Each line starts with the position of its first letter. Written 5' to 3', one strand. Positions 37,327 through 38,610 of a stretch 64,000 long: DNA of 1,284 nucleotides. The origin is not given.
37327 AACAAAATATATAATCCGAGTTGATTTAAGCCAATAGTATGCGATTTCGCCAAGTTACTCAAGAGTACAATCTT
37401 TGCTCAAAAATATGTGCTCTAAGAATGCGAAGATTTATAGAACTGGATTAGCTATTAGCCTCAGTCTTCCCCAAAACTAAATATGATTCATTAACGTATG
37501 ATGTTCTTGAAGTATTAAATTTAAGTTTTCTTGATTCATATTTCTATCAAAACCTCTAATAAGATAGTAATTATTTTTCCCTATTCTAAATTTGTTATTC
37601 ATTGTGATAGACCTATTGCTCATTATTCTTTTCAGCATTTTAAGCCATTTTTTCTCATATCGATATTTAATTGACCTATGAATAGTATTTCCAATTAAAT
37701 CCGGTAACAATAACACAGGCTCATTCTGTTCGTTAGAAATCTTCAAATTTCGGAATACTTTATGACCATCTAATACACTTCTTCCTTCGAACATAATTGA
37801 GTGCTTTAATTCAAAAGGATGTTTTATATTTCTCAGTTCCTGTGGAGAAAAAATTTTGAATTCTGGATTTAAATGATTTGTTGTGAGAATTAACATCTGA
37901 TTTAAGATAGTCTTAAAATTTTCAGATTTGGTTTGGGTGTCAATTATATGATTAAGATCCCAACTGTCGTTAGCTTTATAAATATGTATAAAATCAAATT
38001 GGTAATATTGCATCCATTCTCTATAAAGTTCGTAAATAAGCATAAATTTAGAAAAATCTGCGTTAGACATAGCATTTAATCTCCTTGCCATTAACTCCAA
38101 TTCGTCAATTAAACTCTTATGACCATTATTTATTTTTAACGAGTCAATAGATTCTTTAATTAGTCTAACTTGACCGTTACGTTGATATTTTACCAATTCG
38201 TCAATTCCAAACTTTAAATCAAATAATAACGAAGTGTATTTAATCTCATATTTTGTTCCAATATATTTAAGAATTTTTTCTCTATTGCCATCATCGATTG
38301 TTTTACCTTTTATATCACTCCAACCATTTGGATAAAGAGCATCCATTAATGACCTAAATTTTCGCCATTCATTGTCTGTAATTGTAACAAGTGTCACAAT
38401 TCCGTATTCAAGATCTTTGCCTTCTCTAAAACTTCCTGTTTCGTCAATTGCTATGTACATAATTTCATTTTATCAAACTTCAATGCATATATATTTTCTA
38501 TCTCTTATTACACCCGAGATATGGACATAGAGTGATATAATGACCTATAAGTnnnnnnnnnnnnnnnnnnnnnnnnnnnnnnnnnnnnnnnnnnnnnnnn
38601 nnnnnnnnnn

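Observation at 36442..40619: Strongly AT-rich island: DUF3800-like protein divergent from a PIN-like nuclease protein plus small two-TM protein. Candidate toxin/abortive-infection system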

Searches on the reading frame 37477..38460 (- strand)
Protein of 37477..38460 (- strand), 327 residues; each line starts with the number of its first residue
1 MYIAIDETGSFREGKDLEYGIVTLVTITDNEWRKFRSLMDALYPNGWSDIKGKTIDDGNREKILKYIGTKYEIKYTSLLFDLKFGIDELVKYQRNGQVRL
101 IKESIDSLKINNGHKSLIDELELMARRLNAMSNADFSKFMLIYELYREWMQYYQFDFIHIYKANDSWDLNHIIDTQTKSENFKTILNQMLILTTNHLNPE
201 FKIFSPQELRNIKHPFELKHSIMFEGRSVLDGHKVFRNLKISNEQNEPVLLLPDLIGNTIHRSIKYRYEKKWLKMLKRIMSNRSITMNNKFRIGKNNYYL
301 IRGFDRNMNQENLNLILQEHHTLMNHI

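Call 3: search_protein_families(library=pfam, proteins=[window:37477-38460:-], max_evalue=1)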
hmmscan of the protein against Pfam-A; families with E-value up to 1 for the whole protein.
window:37477-38460:- (327 aa): 1 family
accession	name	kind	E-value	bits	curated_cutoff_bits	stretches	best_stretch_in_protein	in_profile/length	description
PF07484.17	Collar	-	0.3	11.5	24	0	43-72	11-40/57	Phage Tail Collar Domain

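Call 4: search_protein_families(library=padloc, proteins=[window:37477-38460:-], max_evalue=1)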
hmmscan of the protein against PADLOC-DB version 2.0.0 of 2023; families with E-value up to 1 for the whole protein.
window:37477-38460:- (327 aa): 0 families

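Call 5: search_protein_families(library=ncbifam, proteins=[window:37477-38460:-], max_evalue=1)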
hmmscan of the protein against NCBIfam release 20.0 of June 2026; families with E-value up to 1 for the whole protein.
window:37477-38460:- (327 aa): 0 families

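Call 6: search_protein_families(library=phrogs, proteins=[window:37477-38460:-], max_evalue=1)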
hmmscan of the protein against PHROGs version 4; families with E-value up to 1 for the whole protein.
window:37477-38460:- (327 aa): 1 family
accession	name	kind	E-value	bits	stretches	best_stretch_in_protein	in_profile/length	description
phrog_8974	-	unknown function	0.22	12.9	1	260-320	11-70/81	-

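Call 11: find_homologous_proteins(query=window:37477-38460:-)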
Query window:37477-38460:- (327 aa): 22 proteins with E <= 0.001 among 1066 candidates.
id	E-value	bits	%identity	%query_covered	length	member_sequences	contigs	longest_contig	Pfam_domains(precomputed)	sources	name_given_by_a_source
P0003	3.5e-215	731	100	100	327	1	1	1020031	-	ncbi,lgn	ncbi:MAG: hypothetical protein WAV51_02445 [Microgenomates group bacterium]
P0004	4.1e-154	531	69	100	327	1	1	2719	-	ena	-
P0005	1.8e-152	525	69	100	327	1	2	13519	-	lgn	-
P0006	8.9e-145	500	66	100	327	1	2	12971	-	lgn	-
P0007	1.5e-144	499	67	100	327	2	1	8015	-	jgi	-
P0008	1.1e-141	490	66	99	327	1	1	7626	-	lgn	-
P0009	1.8e-141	489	65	99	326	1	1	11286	-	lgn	-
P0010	9.0e-131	454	61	100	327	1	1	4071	-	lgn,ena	-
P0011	6.1e-103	363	52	100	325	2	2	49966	-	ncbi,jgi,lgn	-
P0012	1.8e-95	338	49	100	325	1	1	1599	-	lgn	-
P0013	8.7e-95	336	51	99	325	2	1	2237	-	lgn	-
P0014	3.3e-93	331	48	100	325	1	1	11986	-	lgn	-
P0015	2.6e-78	282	45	100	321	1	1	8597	-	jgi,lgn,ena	-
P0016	1.9e-75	272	41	98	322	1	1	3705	-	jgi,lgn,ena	-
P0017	4.8e-75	271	42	100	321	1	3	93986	-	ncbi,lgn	-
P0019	3.0e-74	268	41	100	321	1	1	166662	-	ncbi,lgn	-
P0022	1.3e-67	246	40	100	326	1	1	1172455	-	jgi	jgi:hypothetical protein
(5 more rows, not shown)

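Call 12: search_solved_structures(query=window:37477-38460:-, max_evalue=10)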
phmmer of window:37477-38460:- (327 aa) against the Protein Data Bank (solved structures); distinct sequences matched with E-value up to 10: 0.

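Call 15: find_encoding_contigs(protein=P0005, flank=6000, max_places=2)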
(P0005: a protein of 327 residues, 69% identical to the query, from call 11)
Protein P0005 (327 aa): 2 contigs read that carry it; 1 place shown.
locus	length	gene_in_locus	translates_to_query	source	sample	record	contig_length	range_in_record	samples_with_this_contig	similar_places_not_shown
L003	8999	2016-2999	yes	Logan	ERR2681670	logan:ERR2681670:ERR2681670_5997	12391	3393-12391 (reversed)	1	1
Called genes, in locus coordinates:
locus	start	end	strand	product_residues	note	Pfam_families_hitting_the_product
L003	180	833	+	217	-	-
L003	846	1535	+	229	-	-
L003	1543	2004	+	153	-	PF04471:Mrr_cat (weak)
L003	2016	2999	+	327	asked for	-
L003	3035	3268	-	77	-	PF24250:HVO_2718 (faint), PF13560:HTH_31, PF12844:HTH_19, PF01381:HTH_3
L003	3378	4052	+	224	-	-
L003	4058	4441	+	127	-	-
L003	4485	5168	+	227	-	PF01520:Amidase_3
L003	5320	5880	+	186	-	PF09335:VTT_dom (weak)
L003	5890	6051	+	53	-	-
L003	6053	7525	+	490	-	PF09852:DUF2079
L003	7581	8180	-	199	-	-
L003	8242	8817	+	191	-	PF04471:Mrr_cat, PF13156:Mrr_cat_2 (weak), PF22722:NA-iREase1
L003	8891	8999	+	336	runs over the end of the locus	-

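Call 16: find_encoding_contigs(protein=P0011, flank=6000, max_places=2)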
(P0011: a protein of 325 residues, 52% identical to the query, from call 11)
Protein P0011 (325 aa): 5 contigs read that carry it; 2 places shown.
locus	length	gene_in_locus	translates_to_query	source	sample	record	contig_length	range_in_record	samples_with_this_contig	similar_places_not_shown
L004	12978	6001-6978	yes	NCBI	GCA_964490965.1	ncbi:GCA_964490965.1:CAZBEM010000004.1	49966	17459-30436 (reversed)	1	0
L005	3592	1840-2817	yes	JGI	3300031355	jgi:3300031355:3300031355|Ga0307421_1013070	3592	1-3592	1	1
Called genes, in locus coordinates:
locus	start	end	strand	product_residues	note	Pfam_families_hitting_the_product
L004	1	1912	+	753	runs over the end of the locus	PF00317:Ribonuc_red_lgN, PF02867:Ribonuc_red_lgC, PF12637:TSCPD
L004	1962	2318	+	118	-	-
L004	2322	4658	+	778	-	PF26449:DUF8128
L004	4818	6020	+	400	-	PF05496:RuvB_N, PF20720:nSTAND3 (faint), PF00004:AAA, PF07728:AAA_5, PF13173:AAA_14 (weak), PF16193:AAA_assoc_2, PF12002:MgsA_C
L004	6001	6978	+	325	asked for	-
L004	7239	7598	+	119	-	-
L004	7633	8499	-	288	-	PF02899:Phage_int_SAM_1, PF13495:Phage_int_SAM_4, PF00589:Phage_integrase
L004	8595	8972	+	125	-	PF04977:DivIC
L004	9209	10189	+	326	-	PF00579:tRNA-synt_1b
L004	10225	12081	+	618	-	PF06480:FtsH_ext, PF00004:AAA, PF07728:AAA_5 (weak), PF17862:AAA_lid_3, PF01434:Peptidase_M41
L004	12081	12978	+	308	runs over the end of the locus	PF02739:5_3_exonuc_N, PF01367:5_3_exonuc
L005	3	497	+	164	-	?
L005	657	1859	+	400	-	PF05496:RuvB_N, PF20720:nSTAND3 (faint), PF00004:AAA, PF07728:AAA_5, PF13173:AAA_14 (weak), PF16193:AAA_assoc_2, PF12002:MgsA_C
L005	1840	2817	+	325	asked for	-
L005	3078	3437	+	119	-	-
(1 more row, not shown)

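Call 17: find_encoding_contigs(protein=P0019, flank=6000, max_places=2)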
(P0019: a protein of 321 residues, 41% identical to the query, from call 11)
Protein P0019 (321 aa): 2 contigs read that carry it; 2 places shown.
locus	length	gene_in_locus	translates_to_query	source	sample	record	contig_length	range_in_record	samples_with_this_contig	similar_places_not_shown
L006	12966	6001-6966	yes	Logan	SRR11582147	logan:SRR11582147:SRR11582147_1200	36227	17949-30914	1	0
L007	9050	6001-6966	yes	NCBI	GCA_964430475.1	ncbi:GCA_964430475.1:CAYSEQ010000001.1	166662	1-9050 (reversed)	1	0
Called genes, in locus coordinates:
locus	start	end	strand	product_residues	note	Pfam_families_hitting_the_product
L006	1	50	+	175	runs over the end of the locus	-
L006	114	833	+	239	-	-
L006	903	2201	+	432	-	-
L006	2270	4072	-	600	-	-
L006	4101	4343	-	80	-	-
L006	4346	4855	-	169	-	PF13730:HTH_36, PF13545:HTH_Crp_2 (weak), PF08279:HTH_11 (weak)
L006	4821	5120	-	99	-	-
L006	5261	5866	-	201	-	PF13489:Methyltransf_23, PF08241:Methyltransf_11, PF08242:Methyltransf_12, PF13649:Methyltransf_25, PF13847:Methyltransf_31 (weak)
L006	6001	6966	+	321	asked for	-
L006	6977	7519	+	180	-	-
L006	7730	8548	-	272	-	-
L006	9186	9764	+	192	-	-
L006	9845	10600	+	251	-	PF13489:Methyltransf_23, PF05175:MTS (weak), PF13847:Methyltransf_31, PF08241:Methyltransf_11, PF08242:Methyltransf_12, PF13649:Methyltransf_25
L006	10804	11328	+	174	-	PF01832:Glucosaminidase (weak)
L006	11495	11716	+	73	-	-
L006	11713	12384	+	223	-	-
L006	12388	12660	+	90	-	-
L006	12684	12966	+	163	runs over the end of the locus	PF02643:DUF192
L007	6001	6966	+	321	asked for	-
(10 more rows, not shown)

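Call 18: find_encoding_contigs(protein=P0022, flank=6000, max_places=2)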
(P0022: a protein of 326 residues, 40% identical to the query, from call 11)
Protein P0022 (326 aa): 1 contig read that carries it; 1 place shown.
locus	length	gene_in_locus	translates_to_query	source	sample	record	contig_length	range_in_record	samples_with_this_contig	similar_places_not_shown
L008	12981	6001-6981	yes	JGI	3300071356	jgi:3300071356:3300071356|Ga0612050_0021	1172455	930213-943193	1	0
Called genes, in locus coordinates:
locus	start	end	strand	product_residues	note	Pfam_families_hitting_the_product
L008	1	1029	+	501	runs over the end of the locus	PF00009:GTP_EFTU, PF01926:MMR_HSR1, PF03144:GTP_EFTU_D2 (faint), PF22042:EF-G_D2, PF11987:IF-2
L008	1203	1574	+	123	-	PF02033:RBFA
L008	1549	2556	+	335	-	PF01368:DHH, PF02272:DHHA1 (weak)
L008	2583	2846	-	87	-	-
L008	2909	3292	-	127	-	PF00903:Glyoxalase, PF12681:Glyoxalase_2 (faint), PF13669:Glyoxalase_4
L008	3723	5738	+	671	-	PF00580:UvrD-helicase, PF13086:AAA_11, PF13245:AAA_19, PF13604:AAA_30 (faint), PF01443:Viral_helicase1 (faint), PF13361:UvrD_C, PF13538:UvrD_C_2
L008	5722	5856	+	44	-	-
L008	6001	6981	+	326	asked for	-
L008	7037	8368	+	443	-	PF18306:LDcluster4, PF03641:Lysine_decarbox, PF02481:DNA_processg_A (weak), PF18306:LDcluster4, PF03641:Lysine_decarbox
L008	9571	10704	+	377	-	PF04041:Glyco_hydro_130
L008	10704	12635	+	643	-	PF04041:Glyco_hydro_130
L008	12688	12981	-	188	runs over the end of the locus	PF01794:Ferric_reduct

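Call 27: predict_structure(alignment_id=A1)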
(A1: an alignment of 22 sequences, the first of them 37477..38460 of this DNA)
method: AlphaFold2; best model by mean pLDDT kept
length: 327 residues; sequences in the alignment: 22
mean_pLDDT: 85.4   pTM: 0.87
mean pLDDT of the five models: 85.4, 84.4, 83.3, 82.2, 81.5
residues with pLDDT >= 90: 131; 70-90: 162; 50-70: 34; < 50: 0
segments of 3 or more residues with pLDDT < 50: none
pLDDT, mean of each block of 10 residues (from residue 1): 91 67 94 97 92 92 94 90 75 89 90 87 89 87 88 78 91 79 85 70 72 85 83 91 91 95 94 92 68 72 76 84 88
secondary structure, 60 per line:
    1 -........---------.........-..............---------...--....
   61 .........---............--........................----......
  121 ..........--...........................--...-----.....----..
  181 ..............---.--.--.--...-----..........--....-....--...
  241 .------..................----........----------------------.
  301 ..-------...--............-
elements in order: E2-9 E19-27 H29-42 H57-69 E73-81 H87-110 H115-130 H133-159 E170-174 H179-194 H215-220 E221-224 E227-230 H232-235 E238-241 H248-265 H270-277 E300-302 H315-326

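Call 36: fold_search(model_id=the predicted structure, library=pdb)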
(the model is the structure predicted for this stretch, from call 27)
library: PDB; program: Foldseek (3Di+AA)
matches with E <= 10: 52; with E <= 0.001: 0
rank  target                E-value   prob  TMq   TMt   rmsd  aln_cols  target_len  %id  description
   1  1eke_B                5.2e-02  0.97  0.38  0.53  10.4       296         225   13  CRYSTAL STRUCTURE OF CLASS II RIBONUCLEASE H (RNASE HII) WITH MES LIGAND (released 2000-09-13)
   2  2dff                  9.0e-02  0.84  0.31  0.46  10.8       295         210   11  Crystal structure of Tk-RNase HII(1-204)-C (released 2007-03-06)
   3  4asi_A                3.8e-01  0.06  0.13  0.07  19.0       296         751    8  Crystal structure of human ACACA C-terminal domain (released 2012-08-29)
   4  4asi_D                4.0e-01  0.06  0.13  0.07  18.8       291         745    8  Crystal structure of human ACACA C-terminal domain (released 2012-08-29)
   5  2dfh                  5.1e-01  0.35  0.31  0.44  12.1       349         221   10  Crystal structure of Tk-RNase HII(1-212)-C (released 2007-03-06)
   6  4asi_F                5.6e-01  0.06  0.13  0.07  18.8       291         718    8  Crystal structure of human ACACA C-terminal domain (released 2012-08-29)
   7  4asi_E                6.0e-01  0.05  0.13  0.07  18.8       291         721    8  Crystal structure of human ACACA C-terminal domain (released 2012-08-29)
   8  4asi_B                7.9e-01  0.04  0.13  0.07  18.8       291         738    8  Crystal structure of human ACACA C-terminal domain (released 2012-08-29)
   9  4asi_C                8.3e-01  0.04  0.13  0.07  18.8       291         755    8  Crystal structure of human ACACA C-terminal domain (released 2012-08-29)
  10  8yjz_H                9.3e-01  0.21  0.34  0.36  14.5       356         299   11  Structure of the human endogenous PCNA-FEN1-RNase H2 complex - State D (released 2024-12-04)
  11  5iqa_A                1.2e+00  0.06  0.12  0.13  17.9       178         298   13  Aminoglycoside Phosphotransferase (2'')-Ia (CTD of AAC(6')-Ie/APH(2'')-Ia) in complex with GMPPNP and Magnesium (released 2016-05-25)
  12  6ch4_A                2.4e+00  0.01  0.13  0.13  20.9       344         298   14  Aminoglycoside Phosphotransferase (2'')-Ia S376N mutant in complex with GMPPNP and Magnesium (released 2018-04-11)
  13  5t3t_C                2.8e+00  0.08  0.10  0.20  16.0       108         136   11  Ebola virus VP30 CTD bound to nucleoprotein (released 2016-09-28)
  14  5t3t_E                2.8e+00  0.08  0.10  0.20  16.0       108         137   11  Ebola virus VP30 CTD bound to nucleoprotein (released 2016-09-28)
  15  6g2d_C                2.8e+00  0.02  0.12  0.03  20.7       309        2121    8  Citrate-induced acetyl-CoA carboxylase (ACC-Cit) filament at 5.4 A resolution (released 2018-06-13)
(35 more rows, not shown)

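Call 42: search_protein_families(library=pfam, alignment_id=A1, max_evalue=10)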
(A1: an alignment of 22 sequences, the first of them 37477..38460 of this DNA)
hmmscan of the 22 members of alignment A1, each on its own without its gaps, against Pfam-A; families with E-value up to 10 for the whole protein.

A. member 1, window:37477-38460:- (327 aa): 1 family
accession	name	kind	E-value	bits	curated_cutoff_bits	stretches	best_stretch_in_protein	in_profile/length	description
PF07484.17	Collar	-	0.3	11.5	24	1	43-72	11-40/57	Phage Tail Collar Domain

B. families by the number of members that match (of 22 scanned): 16 families
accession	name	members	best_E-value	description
PF20720.3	nSTAND3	5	0.0042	Novel STAND NTPase 3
PF20543.3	CowN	2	0.064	N2-fixation sustaining protein CowN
PF07484.17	Collar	2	0.15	Phage Tail Collar Domain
PF07426.16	Dynactin_p22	1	0.0069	Dynactin subunit p22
PF12896.12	ANAPC4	1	0.0098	Anaphase-promoting complex, cyclosome, subunit 4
PF16257.11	UxaE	1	0.012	tagaturonate epimerase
PF21733.3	Death_3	1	0.032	Death domain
PF17182.10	OSK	1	0.041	OSK domain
PF02252.23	PA28_C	1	0.048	Proteasome activator PA28, C-terminal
PF18269.6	T3SS_ATPase_C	1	0.068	T3SS EscN ATPase C-terminal domain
PF09277.16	Erythro-docking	1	0.1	Erythronolide synthase, docking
PF19070.5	DUF5766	1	0.1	Family of unknown function (DUF5766)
PF17797.7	RL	1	0.13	RL domain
PF07510.16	GmrSD_C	1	0.22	GmrSD restriction endonucleases, C-terminal domain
PF09453.15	HIRA_B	1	0.31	HIRA B motif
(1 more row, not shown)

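Call 90: fold_search(model_id=the predicted structure, library=viral)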
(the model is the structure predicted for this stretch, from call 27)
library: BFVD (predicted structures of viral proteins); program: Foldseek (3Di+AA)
matches with E <= 10: 112; with E <= 0.001: 1
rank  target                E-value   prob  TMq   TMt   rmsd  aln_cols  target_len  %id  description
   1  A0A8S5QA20            9.5e-05  1.00  0.46  0.47  10.7       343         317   14  Uncharacterized protein [Siphoviridae sp. ct5qs5]
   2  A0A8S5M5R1            2.3e-03  0.99  0.38  0.48   9.4       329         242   12  DUF3800 domain-containing protein [Siphoviridae sp. ctPJC19]
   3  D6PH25                4.7e-01  0.09  0.10  0.11  29.9       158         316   13  (no name in the UniProt tables at hand)
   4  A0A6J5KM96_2          8.2e-01  0.08  0.16  0.05  20.1       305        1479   12  AdoMet_MTases domain containing protein [uncultured Caudovirales phage]
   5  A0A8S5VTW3            1.5e+00  0.02  0.13  0.15  18.5       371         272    9  Large terminase protein [Ackermannviridae sp.]
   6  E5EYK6                1.9e+00  0.02  0.12  0.15  19.5       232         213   12  (no name in the UniProt tables at hand)
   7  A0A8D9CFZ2            2.0e+00  0.08  0.20  0.34  12.3       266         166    9  Putative Ribonuclease HI [uncultured marine phage]
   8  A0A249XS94            2.1e+00  0.85  0.14  0.86   1.7        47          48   17  Uncharacterized protein [Mycobacterium phage Phabba]
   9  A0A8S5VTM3            2.2e+00  0.02  0.17  0.21  19.3       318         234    9  Endonuclease [Ackermannviridae sp.]
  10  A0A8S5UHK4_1          2.2e+00  0.02  0.12  0.05  25.4       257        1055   12  Trimeric coiled-coil viral fiber [Siphoviridae sp. ctZd434]
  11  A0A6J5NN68            2.3e+00  0.08  0.08  0.05  10.5        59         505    7  Archaeophage PsiM2, terminase large subunit [uncultured Caudovirales phage]
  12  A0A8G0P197            2.5e+00  0.10  0.11  0.14  16.1       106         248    9  Transcriptional activator VP30 [Zaire ebolavirus]
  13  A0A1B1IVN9            2.5e+00  0.07  0.12  0.08  15.3       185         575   12  (no name in the UniProt tables at hand)
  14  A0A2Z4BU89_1          2.5e+00  0.03  0.14  0.05  25.7       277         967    6  Nonstructural polyprotein [Fesa-like virus]
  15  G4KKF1                2.6e+00  0.08  0.28  0.37  12.9       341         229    9  (no name in the UniProt tables at hand)
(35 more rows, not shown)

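Call 99: search_protein_families(library=padloc, proteins=[L003:1543-2004:+, L008:7037-8368:+], max_evalue=0.001)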
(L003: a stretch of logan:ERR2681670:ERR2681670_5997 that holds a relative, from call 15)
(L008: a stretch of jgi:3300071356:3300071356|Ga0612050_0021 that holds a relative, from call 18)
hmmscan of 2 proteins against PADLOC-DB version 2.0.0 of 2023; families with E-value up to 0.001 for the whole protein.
L003:1543-2004:+ (153 aa): 0 families

L008:7037-8368:+ (443 aa): 2 families
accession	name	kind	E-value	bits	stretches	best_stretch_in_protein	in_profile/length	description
PDLC03927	PsyrA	-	1.9e-11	41.7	2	45-143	130-221/398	-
PDLC03961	ShosA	-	8.4e-06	23.3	1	255-325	104-172/303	-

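Call 102: find_related_loci(query=A1, collection=viral_contigs, flank=4000)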
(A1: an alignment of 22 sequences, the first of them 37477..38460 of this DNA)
Query A1 (327 aa) in viral_contigs; peptide patterns used: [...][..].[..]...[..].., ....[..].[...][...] (x = any residue, [..] = any of these).
104 stretches matched a pattern, but none encodes a relative of the query by tblastn (E <= 1e-3).
